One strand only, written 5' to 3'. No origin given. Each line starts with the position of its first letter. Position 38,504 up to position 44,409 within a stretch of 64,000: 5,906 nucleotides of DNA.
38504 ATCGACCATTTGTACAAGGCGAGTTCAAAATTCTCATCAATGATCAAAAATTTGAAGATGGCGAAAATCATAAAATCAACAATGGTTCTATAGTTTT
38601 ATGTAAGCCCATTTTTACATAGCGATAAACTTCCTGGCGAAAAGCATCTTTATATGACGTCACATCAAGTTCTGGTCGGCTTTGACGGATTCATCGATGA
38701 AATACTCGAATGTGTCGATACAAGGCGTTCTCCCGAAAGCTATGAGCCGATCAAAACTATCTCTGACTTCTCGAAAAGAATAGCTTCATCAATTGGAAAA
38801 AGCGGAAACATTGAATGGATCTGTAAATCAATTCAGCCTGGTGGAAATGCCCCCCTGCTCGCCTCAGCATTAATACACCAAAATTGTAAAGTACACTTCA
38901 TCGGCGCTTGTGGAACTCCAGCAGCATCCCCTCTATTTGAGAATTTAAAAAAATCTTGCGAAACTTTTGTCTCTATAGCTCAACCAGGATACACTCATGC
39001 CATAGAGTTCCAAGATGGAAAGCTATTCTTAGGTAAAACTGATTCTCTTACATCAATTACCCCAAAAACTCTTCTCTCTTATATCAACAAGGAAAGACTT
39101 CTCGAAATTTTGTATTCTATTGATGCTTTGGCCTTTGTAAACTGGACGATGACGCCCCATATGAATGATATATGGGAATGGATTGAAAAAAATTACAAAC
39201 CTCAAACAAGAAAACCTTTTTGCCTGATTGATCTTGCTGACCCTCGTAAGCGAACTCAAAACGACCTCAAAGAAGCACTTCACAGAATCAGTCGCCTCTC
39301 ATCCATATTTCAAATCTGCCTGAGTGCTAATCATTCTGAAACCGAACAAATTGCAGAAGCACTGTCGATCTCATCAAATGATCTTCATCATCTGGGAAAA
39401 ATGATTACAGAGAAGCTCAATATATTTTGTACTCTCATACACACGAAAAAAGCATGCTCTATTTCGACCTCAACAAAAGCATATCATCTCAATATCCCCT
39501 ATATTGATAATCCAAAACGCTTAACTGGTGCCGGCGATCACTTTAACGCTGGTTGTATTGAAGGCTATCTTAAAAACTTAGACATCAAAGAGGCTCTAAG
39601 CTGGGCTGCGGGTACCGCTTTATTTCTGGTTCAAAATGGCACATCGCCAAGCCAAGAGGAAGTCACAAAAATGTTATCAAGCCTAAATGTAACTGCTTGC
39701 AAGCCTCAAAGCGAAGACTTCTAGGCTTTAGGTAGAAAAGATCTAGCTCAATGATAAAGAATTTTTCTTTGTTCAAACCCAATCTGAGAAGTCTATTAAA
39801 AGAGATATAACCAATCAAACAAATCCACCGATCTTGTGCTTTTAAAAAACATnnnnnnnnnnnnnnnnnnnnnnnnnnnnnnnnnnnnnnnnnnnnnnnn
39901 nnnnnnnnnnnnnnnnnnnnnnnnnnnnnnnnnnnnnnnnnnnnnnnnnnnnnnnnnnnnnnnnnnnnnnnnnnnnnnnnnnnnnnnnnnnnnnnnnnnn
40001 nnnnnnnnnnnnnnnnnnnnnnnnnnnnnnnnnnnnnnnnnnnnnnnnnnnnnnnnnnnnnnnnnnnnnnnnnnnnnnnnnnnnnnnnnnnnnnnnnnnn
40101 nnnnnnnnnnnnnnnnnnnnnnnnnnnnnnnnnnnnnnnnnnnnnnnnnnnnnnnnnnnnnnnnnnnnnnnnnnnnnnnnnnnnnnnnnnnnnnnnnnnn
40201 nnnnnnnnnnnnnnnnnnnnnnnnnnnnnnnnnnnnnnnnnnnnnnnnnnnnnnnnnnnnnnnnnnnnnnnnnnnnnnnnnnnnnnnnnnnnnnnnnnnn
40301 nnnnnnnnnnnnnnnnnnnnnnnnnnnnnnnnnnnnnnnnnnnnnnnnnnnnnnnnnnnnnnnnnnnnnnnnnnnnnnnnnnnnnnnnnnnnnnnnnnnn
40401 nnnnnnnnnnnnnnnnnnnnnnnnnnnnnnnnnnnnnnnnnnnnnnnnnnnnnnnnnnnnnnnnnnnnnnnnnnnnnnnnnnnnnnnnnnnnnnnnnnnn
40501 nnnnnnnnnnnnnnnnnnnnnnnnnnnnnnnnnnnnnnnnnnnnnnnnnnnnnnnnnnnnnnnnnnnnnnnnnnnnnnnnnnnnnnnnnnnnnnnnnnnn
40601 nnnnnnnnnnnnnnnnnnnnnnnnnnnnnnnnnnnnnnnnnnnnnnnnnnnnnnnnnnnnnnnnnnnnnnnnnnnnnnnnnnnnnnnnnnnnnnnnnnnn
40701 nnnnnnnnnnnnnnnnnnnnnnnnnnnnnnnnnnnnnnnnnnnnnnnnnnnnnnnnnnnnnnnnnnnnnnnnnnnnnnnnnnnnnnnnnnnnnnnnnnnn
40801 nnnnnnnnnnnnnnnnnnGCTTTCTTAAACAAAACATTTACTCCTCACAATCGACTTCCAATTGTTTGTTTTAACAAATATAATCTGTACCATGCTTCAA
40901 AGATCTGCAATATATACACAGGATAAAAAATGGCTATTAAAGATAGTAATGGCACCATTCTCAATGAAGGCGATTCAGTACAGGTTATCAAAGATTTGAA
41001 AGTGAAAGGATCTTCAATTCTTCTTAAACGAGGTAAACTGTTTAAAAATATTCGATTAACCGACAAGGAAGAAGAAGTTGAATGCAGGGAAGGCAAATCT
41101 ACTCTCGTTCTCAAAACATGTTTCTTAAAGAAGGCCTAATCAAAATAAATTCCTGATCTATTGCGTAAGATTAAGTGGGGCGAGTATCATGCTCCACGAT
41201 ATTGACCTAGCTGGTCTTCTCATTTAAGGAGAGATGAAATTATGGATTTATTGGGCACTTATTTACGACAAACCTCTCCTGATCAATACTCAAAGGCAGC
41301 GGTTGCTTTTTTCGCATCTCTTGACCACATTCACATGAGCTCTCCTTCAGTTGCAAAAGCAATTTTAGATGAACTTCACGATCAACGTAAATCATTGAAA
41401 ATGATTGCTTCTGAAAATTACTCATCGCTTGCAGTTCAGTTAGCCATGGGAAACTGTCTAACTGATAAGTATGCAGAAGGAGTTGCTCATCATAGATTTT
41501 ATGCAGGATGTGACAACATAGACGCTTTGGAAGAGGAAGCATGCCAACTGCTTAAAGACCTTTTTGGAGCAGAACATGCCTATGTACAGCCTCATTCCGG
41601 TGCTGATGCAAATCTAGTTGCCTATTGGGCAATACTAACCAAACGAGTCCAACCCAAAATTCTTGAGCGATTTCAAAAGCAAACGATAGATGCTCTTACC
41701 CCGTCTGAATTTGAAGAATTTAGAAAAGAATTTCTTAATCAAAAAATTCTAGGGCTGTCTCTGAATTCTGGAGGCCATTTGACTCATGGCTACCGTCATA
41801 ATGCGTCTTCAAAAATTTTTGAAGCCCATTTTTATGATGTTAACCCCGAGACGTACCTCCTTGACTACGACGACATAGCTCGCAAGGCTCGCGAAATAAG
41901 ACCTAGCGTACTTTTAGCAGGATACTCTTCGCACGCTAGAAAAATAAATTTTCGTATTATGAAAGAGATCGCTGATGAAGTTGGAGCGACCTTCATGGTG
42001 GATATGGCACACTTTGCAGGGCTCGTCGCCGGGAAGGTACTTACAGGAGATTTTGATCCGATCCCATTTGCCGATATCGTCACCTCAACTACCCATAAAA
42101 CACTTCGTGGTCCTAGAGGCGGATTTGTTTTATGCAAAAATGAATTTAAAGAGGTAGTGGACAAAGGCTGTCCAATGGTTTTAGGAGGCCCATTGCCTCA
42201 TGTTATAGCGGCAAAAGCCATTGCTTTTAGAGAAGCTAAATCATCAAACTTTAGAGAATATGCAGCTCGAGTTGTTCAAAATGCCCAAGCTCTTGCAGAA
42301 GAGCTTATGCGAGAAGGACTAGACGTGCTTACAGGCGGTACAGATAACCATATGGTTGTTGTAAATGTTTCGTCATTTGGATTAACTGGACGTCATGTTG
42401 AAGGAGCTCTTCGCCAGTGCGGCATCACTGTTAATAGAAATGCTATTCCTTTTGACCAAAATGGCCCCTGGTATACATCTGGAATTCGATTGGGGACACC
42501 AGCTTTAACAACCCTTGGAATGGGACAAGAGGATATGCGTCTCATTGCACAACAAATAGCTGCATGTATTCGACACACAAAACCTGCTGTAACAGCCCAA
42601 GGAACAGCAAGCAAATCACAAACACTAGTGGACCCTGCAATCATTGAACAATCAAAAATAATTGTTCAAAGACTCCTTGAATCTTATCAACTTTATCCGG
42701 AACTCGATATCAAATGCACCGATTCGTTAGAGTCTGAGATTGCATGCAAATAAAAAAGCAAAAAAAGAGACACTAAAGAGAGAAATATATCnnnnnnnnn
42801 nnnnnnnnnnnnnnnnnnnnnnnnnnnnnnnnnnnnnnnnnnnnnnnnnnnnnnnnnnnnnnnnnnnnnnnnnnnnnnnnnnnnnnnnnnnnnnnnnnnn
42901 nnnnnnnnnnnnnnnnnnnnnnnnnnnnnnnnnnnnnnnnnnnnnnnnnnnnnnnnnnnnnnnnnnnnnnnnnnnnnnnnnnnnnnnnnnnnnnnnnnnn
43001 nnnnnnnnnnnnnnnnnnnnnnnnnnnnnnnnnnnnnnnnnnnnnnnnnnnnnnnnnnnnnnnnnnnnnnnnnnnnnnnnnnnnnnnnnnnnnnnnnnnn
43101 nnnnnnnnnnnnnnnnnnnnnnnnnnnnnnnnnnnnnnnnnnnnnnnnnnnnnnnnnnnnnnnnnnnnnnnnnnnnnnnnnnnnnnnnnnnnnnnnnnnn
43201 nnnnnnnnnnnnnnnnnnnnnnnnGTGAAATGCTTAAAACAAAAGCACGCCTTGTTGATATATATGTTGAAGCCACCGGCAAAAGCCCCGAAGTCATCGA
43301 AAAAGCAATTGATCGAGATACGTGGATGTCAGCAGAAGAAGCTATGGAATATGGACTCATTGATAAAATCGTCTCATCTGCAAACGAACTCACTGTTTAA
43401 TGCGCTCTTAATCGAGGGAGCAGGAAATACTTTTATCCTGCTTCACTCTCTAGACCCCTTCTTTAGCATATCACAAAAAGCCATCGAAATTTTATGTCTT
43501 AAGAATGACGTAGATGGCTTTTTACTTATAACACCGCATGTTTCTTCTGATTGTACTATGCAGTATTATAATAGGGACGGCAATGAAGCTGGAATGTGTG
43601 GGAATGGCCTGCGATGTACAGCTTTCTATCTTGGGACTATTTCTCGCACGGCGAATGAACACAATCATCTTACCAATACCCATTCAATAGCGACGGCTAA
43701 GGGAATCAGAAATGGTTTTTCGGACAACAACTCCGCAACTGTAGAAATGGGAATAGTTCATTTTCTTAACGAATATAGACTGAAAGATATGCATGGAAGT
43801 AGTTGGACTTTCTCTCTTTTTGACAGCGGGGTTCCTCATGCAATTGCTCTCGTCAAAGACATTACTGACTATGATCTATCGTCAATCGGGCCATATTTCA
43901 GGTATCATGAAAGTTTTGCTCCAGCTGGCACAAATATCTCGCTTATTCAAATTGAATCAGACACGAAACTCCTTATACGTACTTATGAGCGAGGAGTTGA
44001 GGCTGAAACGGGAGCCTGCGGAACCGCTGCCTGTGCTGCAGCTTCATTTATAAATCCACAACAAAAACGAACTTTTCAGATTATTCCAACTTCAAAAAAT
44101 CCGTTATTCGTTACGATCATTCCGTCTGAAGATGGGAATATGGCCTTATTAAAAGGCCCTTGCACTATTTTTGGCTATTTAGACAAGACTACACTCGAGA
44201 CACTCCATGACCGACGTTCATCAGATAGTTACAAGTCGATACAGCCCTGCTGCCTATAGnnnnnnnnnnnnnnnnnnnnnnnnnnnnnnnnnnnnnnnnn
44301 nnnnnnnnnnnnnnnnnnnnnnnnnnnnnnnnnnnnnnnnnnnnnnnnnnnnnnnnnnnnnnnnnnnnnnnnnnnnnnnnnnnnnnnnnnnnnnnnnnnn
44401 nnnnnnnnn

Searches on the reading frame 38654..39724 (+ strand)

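Call 82: search_protein_families(library=pfam, proteins=[window:38654-39724:+], max_evalue=0.0001)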
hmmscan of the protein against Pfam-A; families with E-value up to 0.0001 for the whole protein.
window:38654-39724:+ (356 aa): 2 families
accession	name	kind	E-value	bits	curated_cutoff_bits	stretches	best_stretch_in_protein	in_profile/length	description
PF25270.1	Khk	-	1.1e-57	196.3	35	1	4-342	23-363/365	Prokaryotic ketohexokinase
PF00294.29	PfkB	-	6.6e-10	39.2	25.8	1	223-328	187-292/302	pfkB family carbohydrate kinase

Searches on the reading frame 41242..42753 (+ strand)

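Call 45: search_protein_families(library=ncbifam, proteins=[window:41242-42753:+], max_evalue=0.00001)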
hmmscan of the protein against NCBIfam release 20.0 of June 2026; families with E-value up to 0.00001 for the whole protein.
window:41242-42753:+ (503 aa): 7 families
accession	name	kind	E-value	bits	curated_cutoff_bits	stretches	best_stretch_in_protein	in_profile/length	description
NF010094.0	PRK13580.1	equivalog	7.2e-238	790.1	735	1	7-491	9-493/496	glycine hydroxymethyltransferase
NF000586.1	PRK00011.1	subfamily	9.2e-140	466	335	2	167-451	103-386/404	serine hydroxymethyltransferase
TIGR04506.1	F_threo_transal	equivalog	2.3e-24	86.1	650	1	215-447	160-386/609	fluorothreonine transaldolase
NF005394.0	PRK06939.1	equivalog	1.4e-09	37.2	460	1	238-368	194-326/397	glycine C-acetyltransferase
NF047603.1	SerpalmtaseAlphaP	equivalog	2.7e-07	29.6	670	0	223-398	179-355/399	serine palmitoyltransferase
TIGR01822.1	2am3keto_CoA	equivalog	6.9e-07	28.5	493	1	236-375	188-327/393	glycine C-acetyltransferase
NF047599.1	SerpalmtaseBetaP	equivalog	1.5e-06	27.1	500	1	228-380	184-335/394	serine palmitoyltransferase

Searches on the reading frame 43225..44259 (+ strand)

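Call 83: search_protein_families(library=ncbifam, proteins=[window:43225-44259:+], max_evalue=0.00001)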
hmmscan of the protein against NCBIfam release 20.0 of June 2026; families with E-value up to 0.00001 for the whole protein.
window:43225-44259:+ (344 aa): 2 families
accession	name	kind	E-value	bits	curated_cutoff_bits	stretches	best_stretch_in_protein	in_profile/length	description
NF038284.1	bifunc_DapF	exception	2.3e-46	158.2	350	1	58-278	10-220/254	bifunctional diaminopimelate epimerase/glutamate racemase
TIGR00652.1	DapF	equivalog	1.9e-45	155.4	114.65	1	63-314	6-261/270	diaminopimelate epimerase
